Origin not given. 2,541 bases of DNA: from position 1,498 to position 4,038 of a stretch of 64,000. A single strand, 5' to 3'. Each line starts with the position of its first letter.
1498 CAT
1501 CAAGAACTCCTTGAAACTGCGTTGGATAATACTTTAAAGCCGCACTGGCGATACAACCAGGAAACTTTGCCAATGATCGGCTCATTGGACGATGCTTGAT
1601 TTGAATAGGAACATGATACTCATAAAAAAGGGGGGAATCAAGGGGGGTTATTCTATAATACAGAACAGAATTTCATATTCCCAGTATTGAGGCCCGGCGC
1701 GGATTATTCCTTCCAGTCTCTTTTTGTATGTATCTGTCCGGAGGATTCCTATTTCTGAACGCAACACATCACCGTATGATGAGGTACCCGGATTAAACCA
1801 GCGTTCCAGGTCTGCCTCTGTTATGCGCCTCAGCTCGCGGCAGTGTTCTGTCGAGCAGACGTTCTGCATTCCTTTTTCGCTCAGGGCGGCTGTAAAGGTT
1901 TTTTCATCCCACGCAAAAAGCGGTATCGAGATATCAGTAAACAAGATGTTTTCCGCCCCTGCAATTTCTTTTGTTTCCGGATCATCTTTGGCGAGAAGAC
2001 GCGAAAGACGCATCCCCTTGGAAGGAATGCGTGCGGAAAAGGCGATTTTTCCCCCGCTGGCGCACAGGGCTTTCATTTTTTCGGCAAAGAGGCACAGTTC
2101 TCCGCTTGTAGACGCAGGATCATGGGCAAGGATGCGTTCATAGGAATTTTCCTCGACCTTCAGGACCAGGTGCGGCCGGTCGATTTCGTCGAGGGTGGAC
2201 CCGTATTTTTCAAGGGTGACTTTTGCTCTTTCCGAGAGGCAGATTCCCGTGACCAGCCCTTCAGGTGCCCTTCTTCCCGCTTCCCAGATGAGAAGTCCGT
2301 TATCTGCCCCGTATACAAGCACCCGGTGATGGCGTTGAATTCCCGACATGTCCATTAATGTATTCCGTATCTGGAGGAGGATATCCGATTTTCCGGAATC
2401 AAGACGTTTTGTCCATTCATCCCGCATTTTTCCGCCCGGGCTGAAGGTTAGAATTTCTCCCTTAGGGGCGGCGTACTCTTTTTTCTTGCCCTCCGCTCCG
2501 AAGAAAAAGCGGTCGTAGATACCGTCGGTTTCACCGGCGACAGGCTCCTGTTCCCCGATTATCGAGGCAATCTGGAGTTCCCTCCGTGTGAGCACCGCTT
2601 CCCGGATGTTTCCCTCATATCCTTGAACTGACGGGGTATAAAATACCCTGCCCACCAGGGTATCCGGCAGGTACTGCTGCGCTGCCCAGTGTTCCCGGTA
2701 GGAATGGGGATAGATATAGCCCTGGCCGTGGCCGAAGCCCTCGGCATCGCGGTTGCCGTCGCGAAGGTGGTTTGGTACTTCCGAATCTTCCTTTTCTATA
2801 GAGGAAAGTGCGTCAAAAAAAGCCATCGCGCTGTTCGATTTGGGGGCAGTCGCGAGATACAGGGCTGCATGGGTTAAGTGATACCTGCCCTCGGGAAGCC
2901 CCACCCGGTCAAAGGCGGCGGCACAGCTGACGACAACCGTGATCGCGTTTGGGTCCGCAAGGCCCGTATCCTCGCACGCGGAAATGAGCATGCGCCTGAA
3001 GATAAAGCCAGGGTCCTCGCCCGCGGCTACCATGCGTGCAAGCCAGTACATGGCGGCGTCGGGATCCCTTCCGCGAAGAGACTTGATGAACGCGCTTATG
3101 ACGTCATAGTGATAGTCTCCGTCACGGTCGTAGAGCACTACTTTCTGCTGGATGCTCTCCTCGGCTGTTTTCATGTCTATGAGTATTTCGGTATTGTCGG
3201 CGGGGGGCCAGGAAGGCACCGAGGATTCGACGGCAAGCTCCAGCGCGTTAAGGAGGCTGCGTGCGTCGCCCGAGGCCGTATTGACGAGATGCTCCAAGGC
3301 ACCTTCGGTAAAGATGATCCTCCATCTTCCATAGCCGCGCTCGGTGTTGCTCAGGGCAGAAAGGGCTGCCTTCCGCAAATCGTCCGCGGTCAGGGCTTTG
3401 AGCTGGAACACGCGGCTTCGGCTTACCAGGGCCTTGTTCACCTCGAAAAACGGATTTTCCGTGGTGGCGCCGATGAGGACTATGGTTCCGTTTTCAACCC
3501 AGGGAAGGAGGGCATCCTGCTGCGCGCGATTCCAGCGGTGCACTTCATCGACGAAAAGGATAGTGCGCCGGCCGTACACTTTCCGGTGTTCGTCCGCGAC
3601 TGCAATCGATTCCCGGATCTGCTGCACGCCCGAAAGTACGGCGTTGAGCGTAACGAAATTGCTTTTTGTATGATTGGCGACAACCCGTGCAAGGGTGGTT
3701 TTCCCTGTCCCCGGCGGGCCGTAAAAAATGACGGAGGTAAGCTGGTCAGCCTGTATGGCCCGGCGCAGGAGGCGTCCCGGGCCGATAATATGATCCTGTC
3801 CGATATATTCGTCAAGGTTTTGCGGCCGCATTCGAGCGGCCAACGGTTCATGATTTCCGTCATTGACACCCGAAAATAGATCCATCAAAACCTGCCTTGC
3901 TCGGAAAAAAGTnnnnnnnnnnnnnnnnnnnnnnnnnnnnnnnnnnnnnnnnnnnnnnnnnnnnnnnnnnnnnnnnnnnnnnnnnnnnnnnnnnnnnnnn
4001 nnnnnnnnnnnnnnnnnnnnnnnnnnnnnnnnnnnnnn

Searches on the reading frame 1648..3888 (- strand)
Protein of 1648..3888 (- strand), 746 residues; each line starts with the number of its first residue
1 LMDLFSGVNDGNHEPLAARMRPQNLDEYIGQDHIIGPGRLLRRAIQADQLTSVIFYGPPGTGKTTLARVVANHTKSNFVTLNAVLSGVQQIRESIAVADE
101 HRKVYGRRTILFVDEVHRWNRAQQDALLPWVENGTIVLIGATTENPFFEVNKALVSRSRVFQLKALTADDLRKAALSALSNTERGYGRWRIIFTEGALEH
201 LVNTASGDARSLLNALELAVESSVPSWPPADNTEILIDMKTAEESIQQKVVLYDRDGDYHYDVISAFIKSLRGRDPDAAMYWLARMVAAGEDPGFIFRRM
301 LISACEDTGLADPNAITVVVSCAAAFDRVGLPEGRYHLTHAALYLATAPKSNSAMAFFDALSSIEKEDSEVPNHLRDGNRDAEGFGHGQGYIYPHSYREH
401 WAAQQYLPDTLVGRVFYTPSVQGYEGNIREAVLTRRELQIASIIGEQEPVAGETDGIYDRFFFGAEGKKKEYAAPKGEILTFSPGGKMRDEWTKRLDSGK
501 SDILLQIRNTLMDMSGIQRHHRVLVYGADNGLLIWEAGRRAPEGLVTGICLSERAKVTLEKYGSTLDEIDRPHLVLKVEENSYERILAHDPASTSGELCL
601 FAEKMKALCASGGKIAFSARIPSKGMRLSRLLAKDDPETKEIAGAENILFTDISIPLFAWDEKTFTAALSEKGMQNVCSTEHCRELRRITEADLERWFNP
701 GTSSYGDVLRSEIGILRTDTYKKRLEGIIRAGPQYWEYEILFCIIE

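Call 38: search_protein_families(library=pfam, proteins=[window:1648-3888:-], max_evalue=0.00001)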
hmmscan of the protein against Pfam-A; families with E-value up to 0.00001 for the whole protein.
window:1648-3888:- (746 aa): 6 families
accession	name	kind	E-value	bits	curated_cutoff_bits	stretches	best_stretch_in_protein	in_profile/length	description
PF12002.13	MgsA_C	-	1.1e-58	198.2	27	1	273-432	1-163/167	MgsA AAA+ ATPase C terminal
PF16193.11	AAA_assoc_2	-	3.3e-26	91.8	34.3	1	190-272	4-81/81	AAA C-terminal domain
PF00004.35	AAA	-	9.1e-17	62.2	21.2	1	53-159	1-122/131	ATPase family associated with various cellular activities (AAA)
PF05496.18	RuvB_N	-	2.9e-15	56.8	27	1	20-139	1-117/159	Holliday junction DNA helicase RuvB P-loop domain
PF07728.20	AAA_5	-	3.5e-07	30.7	22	1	53-144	2-103/139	AAA domain (dynein-related subfamily)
PF13173.12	AAA_14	-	6.2e-06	26.7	27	0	53-167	5-124/129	AAA domain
